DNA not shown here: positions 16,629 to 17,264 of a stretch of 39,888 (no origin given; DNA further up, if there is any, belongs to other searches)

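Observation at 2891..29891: Syp-like logic in a new guise: a 27-kb one-strand polysaccharide locus with its own STAS / PP2C / RsbW-type partner switch and no sigma factor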

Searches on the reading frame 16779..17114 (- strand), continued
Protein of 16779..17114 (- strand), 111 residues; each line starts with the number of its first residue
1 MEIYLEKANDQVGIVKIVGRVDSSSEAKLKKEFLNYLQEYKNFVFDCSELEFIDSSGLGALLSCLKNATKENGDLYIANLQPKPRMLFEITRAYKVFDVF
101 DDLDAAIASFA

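Call 32: find_related_loci(query=A1, collection=genome_contigs, flank=10000)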
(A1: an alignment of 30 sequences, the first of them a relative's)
Query A1 (111 aa) in genome_contigs; peptide patterns used: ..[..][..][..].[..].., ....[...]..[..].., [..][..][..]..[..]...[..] (x = any residue, [..] = any of these).
599 stretches matched a pattern (row limit reached: there are more); 572 encode a relative of the query (tblastn E <= 1e-3); the best 80 are kept; 80 distinct loci.
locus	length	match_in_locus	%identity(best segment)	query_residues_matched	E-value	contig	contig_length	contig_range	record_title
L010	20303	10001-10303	60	7-107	5e-39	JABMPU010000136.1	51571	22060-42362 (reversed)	MAG: Armatimonadota bacterium isolate bin.262 k141_4509557, whole genome shotgun sequence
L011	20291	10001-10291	61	11-107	1e-37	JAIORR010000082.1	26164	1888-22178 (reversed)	MAG: Candidatus Cloacimonadota bacterium isolate SMBSF23 20074_Bin_4_contigs_1_c_000000000211, whole genome shotgun sequ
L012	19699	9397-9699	50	10-110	2e-33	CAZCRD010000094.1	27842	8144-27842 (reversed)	MAG TPA_asm: uncultured Candidatus Cloacimonadota bacterium isolate SRP067234_co1_345 genome assembly, contig: k99_85466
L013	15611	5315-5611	51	12-110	4e-33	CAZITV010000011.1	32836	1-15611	MAG TPA_asm: uncultured Victivallaceae bacterium isolate SRP272421_co4_646 genome assembly, contig: NODE_2568_length_328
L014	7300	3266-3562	53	12-110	7e-33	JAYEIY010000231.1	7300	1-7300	MAG: Verrucomicrobiota bacterium isolate MAG179 MAG179_231, whole genome shotgun sequence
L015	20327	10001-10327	46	1-110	1e-32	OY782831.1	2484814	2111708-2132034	MAG: Candidatus Cloacimonadales bacterium isolate 04309a76-b7cc-48c3-85ee-0a4392eb1095 genome assembly, chromosome: 1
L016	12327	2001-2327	46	1-110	1e-32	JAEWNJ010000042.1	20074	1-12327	MAG: Candidatus Cloacimonadota bacterium isolate OH_PDB_167 k127_491612, whole genome shotgun sequence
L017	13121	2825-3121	53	12-110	2e-32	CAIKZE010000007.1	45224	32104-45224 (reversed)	MAG: uncultured Lentisphaeria bacterium isolate AlinenLipids_bin-4837 genome assembly, contig: bin-4837:007/506, whole g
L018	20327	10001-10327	49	1-110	3e-32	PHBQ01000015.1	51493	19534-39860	MAG: Candidatus Cloacimonetes bacterium HGW-Cloacimonetes-1 bjp_ig2103_scaffold_479, whole genome shotgun sequence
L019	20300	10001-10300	52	11-110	3e-32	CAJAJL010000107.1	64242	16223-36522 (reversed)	MAG: uncultured Chlorobiaceae bacterium isolate A-4_bin-195 genome assembly, contig: bin-195:107/129, whole genome shotg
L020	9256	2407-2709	50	10-110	5e-31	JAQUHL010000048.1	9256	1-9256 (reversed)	MAG: Candidatus Cloacimonadota bacterium isolate STCSWMC_36 NODE_23265_length_9256_cov_2.358199_ST_CSWMC, whole genome s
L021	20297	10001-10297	46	12-110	3e-30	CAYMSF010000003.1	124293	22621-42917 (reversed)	MAG TPA_asm: uncultured Victivallaceae bacterium isolate SRP272421_co3_131 genome assembly, contig: NODE_78_length_12429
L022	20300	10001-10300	48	11-110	1e-28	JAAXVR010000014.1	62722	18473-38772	MAG: Chlorobiaceae bacterium isolate W9_Combined_metabat1_079 W9_Combined_metabat1_079_NODE_259, whole genome shotgun se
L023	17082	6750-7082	42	1-110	3e-27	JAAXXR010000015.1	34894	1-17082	MAG: Chlorobiaceae bacterium isolate W9_Combined_metabat2_120 W9_Combined_metabat2_120_NODE_679, whole genome shotgun se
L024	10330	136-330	63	43-107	8e-27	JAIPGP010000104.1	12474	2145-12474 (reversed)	MAG: Candidatus Cloacimonadota bacterium isolate Tobar13.5m-G52 Tobar13-5m-C5773, whole genome shotgun sequence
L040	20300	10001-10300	39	12-111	2e-23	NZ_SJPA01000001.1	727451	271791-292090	Chlorobium sp. N1 NODE_1_length_727451_cov_201.178934, whole genome shotgun sequence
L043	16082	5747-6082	39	1-109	2e-22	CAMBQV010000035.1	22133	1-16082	MAG: Akkermansia muciniphila isolate MiH-14oct19-68 genome assembly, contig: MiH-14oct19-C4616, whole genome shotgun seq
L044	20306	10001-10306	40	12-110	4e-22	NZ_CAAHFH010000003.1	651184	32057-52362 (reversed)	Pontiella sulfatireligans strain F21(T), whole genome shotgun sequence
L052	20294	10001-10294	42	18-110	3e-18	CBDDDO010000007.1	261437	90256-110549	MAG: Granulicella sp. isolate b5ac6521-ea55-43ef-b9b9-69075def676b genome assembly, contig: ctg131848, whole genome shot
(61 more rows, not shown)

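Call 37: search_protein_families(library=ncbifam, proteins=[window:16779-17114:-], max_evalue=0.01)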
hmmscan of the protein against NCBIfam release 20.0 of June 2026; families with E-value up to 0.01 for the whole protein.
window:16779-17114:- (111 aa): 4 families
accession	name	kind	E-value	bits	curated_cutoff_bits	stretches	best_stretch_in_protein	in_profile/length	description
TIGR00377.1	ant_ant_sig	superfamily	7.9e-17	61.1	53.45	1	8-104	9-107/108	anti-sigma factor antagonist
TIGR02886.1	spore_II_AA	equivalog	1e-14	54.4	114.75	1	9-107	6-106/106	anti-sigma F factor antagonist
NF008660.1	PRK11660.1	equivalog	3.1e-05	22.6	614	1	6-88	459-540/572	C4-dicarboxylic acid transporter DauA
TIGR00815.1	sulP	subfamily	0.0092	14.5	380.45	1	25-86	487-542/565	sulfate permease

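Call 65: search_protein_families(library=pfam, proteins=[L044:7583-9223:+, L044:9225-9959:+, L044:9971-10312:+, L044:10331-11728:+, L044:11743-13479:+, L044:5865-7139:+, L044:7149-7574:+, L043:2958-5006:+, L043:4978-5733:+, L043:6088-7512:+], max_evalue=0.001)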
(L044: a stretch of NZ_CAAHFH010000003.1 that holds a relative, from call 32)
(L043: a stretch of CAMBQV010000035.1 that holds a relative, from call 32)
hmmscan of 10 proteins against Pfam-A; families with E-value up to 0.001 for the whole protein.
L044:7583-9223:+ (546 aa): 3 families
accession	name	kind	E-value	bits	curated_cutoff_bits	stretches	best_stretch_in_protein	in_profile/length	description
PF00072.30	Response_reg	-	1.4e-28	99.7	30.2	1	25-136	1-110/111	Response regulator receiver domain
PF07228.17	SpoIIE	-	9.2e-28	97.9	25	1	204-404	1-190/192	Stage II sporulation protein E (SpoIIE)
PF13581.12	HATPase_c_2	-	2.8e-11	44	27.4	1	428-534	12-121/127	Histidine kinase-like ATPase domain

L044:9225-9959:+ (244 aa): 1 family
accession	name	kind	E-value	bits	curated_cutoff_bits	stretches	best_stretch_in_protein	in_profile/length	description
PF02397.22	Bac_transf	-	6.7e-62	208.6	27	1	50-238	1-178/179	Bacterial sugar transferase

L044:9971-10312:+ (113 aa): 2 families
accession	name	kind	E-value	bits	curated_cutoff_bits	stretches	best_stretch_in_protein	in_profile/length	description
PF01740.26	STAS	-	2.3e-22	79.2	22.6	1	8-108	7-106/106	STAS domain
PF13466.11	STAS_2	-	3.1e-09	37.3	29.2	1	14-92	1-76/80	STAS domain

L044:10331-11728:+ (465 aa): 4 families
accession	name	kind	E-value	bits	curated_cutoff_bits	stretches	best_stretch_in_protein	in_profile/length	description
PF00132.30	Hexapep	-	7.7e-07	29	27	0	199-233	1-35/36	Bacterial transferase hexapeptide (six repeats)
PF25084.1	LbH_EIF2B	-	9.1e-07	29.3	54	1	209-278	13-81/105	EIF2B subunit epsilon LbH domain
PF00483.29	NTP_transferase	-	3e-05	24.2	21.2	1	22-82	22-84/245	Nucleotidyl transferase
PF24894.1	Hexapep_GlmU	-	0.00083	19.9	23.3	0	235-286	34-83/104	GlmU-like, C-terminal hexapeptide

L044:11743-13479:+ (578 aa): 3 families
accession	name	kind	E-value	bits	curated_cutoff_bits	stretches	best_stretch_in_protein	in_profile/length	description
PF17768.7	RecJ_OB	-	5.4e-27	94.4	27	1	466-568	1-107/107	RecJ OB domain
PF01368.27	DHH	-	1.3e-25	90.5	28.1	1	84-239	1-125/125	DHH family, N-terminal domain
PF02272.25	DHHA1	-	2.6e-17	63.6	25.9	1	360-451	4-100/102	DHHA1 domain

L044:5865-7139:+ (424 aa): 2 families
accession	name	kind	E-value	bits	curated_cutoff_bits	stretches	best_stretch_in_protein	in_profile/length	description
PF01545.26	Cation_efflux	-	1.1e-42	146.5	26.6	1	51-243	2-198/198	Cation efflux family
PF16916.11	ZT_dimer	-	6.4e-18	65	26.7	1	247-322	1-77/78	Dimerisation domain of Zinc Transporter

L044:7149-7574:+ (141 aa): 1 family
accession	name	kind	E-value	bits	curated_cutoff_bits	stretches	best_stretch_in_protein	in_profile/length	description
PF01627.28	Hpt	-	1.5e-11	44.8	24.6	1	60-140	1-81/84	Hpt domain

L043:2958-5006:+ (682 aa): 4 families
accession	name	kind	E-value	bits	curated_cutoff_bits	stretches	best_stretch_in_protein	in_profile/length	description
PF07228.17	SpoIIE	-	4.3e-29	102.3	25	1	329-527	2-189/192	Stage II sporulation protein E (SpoIIE)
PF00072.30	Response_reg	-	8.8e-28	97.1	30.2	1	149-260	1-110/111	Response regulator receiver domain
PF13581.12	HATPase_c_2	-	6.5e-12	46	27.4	1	546-661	6-122/127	Histidine kinase-like ATPase domain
PF01627.28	Hpt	-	6.4e-10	39.6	24.6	1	47-121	1-75/84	Hpt domain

L043:4978-5733:+ (251 aa): 1 family
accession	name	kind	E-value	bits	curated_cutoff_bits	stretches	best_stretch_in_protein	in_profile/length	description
PF02397.22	Bac_transf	-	5e-65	218.8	27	1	57-245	1-178/179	Bacterial sugar transferase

L043:6088-7512:+ (474 aa): 2 families
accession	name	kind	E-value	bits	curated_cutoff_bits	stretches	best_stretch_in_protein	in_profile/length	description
PF00132.30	Hexapep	-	1.3e-06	28.2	27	1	223-248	3-28/36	Bacterial transferase hexapeptide (six repeats)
PF25084.1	LbH_EIF2B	-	3.1e-05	24.3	54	1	209-282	9-81/105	EIF2B subunit epsilon LbH domain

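Call 66: search_protein_families(library=pfam, proteins=[L040:5506-7128:+, L040:7121-8419:+, L040:9018-9950:+, L040:9965-10318:+, L040:10315-11604:+, L040:11487-11960:+, L040:11957-12379:+, L052:5836-7365:-, L052:7362-8813:-, L052:8794-9558:-], max_evalue=0.001)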
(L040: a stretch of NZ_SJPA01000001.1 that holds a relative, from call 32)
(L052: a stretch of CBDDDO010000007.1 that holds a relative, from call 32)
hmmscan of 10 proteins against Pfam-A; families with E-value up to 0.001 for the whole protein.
L040:5506-7128:+ (540 aa): 5 families
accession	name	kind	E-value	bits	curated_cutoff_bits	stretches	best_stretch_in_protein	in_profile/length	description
PF07228.17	SpoIIE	-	9.9e-39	133.7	25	1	339-535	3-191/192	Stage II sporulation protein E (SpoIIE)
PF00072.30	Response_reg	-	1.3e-21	77.3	30.2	1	9-116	1-107/111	Response regulator receiver domain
PF00989.32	PAS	-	1.9e-07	31.5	22.6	1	166-272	2-111/113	PAS fold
PF13426.13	PAS_9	-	3.9e-07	30.7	27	1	176-275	2-102/103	PAS domain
PF08448.16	PAS_4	-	0.00081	20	23.1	0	176-219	6-48/110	PAS fold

L040:7121-8419:+ (432 aa): 11 families
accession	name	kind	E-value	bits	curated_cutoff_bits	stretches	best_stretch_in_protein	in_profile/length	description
PF00158.32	Sigma54_activat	-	2.4e-69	232.7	20.2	1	130-296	1-167/168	Sigma-54 interaction domain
PF25601.1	AAA_lid_14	-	1.9e-19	69.7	27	1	302-373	1-73/87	AAA+ ATPase lid domain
PF14532.12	Sigma54_activ_2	-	8.1e-19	68.7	25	1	131-301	1-138/138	Sigma-54 interaction domain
PF02954.25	HTH_8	-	4.9e-13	49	22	1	393-430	5-42/42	Bacterial regulatory protein, Fis family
PF07728.20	AAA_5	-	8.2e-07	29.6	22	1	154-273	2-124/139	AAA domain (dynein-related subfamily)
PF01078.27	Mg_chelatase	-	1.7e-06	28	20.3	1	209-274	93-160/207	Magnesium chelatase, subunit ChlI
PF00004.35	AAA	-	2.1e-05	25.4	21.2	1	154-272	1-110/131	ATPase family associated with various cellular activities (AAA)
PF13518.12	HTH_28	-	2.3e-05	24.8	25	1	394-430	1-36/52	Helix-turn-helix domain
PF18024.7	HTH_50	-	3.2e-05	23.9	27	1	390-432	8-49/50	Helix-turn-helix domain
PF07724.20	AAA_2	-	6.9e-05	23.4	27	1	153-282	5-135/166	AAA domain (Cdc48 subfamily)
PF20432.4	Xre-like-HTH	-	0.00093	19.9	25.8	0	396-426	13-44/63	Antitoxin Xre-like helix-turn-helix domain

L040:9018-9950:+ (310 aa): 1 family
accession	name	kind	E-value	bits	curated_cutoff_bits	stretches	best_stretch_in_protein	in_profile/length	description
PF02397.22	Bac_transf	-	2.5e-66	223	27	1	116-304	1-178/179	Bacterial sugar transferase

L040:9965-10318:+ (117 aa): 2 families
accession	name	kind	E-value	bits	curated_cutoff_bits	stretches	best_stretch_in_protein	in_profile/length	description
PF01740.26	STAS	-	7.8e-17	61.4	22.6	1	12-106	9-105/106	STAS domain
PF13466.11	STAS_2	-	4e-12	46.6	29.2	1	17-92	2-77/80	STAS domain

L040:10315-11604:+ (429 aa): 4 families
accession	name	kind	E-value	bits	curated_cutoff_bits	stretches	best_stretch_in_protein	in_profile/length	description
PF00132.30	Hexapep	-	4.3e-11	42.5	27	2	197-231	1-35/36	Bacterial transferase hexapeptide (six repeats)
PF25084.1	LbH_EIF2B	-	6e-09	36.3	54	1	199-269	5-74/105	EIF2B subunit epsilon LbH domain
PF02397.22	Bac_transf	-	1e-07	32.1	27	1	329-422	75-173/179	Bacterial sugar transferase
PF24894.1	Hexapep_GlmU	-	2.6e-05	24.7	23.3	0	234-269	35-70/104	GlmU-like, C-terminal hexapeptide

L040:11487-11960:+ (157 aa): 0 families

L040:11957-12379:+ (140 aa): 2 families
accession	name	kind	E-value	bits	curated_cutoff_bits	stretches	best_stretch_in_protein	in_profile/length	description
PF13581.12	HATPase_c_2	-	5.5e-25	88.3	27.4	1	22-137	10-127/127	Histidine kinase-like ATPase domain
PF02518.31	HATPase_c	-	5.7e-06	27.2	26.4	1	50-132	9-102/111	Histidine kinase-, DNA gyrase B-, and HSP90-like ATPase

L052:5836-7365:- (509 aa): 4 families
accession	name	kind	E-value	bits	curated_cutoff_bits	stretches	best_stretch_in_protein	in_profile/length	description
PF25084.1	LbH_EIF2B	-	1.6e-10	41.4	54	1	224-315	4-90/105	EIF2B subunit epsilon LbH domain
PF00132.30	Hexapep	-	2.1e-07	30.8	27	1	247-274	1-28/36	Bacterial transferase hexapeptide (six repeats)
PF02397.22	Bac_transf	-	7.1e-06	26.1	27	1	405-493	82-174/179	Bacterial sugar transferase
PF00483.29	NTP_transferase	-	0.00055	20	21.2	0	17-83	16-84/245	Nucleotidyl transferase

L052:7362-8813:- (483 aa): 2 families
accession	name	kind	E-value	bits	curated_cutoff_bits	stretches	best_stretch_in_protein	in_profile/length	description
PF03808.19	Glyco_tran_WecG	-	1e-58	198.3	27.4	1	287-454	1-168/168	Glycosyl transferase WecG/TagA/CpsF family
PF02397.22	Bac_transf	-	1.2e-27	97.1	27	2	131-219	88-177/179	Bacterial sugar transferase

L052:8794-9558:- (254 aa): 1 family
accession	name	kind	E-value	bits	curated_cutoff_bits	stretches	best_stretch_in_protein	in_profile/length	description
PF02397.22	Bac_transf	-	1.2e-64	217.6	27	1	60-248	1-178/179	Bacterial sugar transferase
